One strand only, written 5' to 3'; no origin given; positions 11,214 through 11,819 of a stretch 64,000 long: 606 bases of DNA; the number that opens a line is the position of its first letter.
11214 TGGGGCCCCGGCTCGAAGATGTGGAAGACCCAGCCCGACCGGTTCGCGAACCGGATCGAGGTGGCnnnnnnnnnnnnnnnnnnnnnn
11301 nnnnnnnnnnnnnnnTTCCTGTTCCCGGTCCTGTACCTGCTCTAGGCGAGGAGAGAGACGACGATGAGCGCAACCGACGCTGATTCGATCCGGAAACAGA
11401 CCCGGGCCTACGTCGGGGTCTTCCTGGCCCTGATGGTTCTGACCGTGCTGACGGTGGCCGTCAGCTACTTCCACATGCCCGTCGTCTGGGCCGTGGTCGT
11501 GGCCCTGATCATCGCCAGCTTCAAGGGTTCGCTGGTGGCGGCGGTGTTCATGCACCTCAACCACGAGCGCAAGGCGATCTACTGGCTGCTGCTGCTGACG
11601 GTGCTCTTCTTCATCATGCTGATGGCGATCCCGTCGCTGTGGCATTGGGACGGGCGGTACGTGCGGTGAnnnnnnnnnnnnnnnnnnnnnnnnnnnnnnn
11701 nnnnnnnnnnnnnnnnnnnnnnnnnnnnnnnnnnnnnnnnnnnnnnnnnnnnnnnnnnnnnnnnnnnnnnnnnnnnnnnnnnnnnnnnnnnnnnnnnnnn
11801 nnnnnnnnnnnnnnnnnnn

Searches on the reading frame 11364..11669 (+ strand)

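Call 37: search_protein_families(library=pfam, proteins=[window:11364-11669:+], max_evalue=0.001)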
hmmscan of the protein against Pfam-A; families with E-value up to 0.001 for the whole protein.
window:11364-11669:+ (101 aa): 2 families
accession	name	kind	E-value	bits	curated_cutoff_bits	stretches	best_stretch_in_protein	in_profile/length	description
PF03626.19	COX4_pro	-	9e-13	48.9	28.9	1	18-87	2-71/72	Prokaryotic Cytochrome C oxidase subunit IV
PF01925.25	TauE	-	0.00023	21.4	32.6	1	16-92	36-112/237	Sulfite exporter TauE/SafE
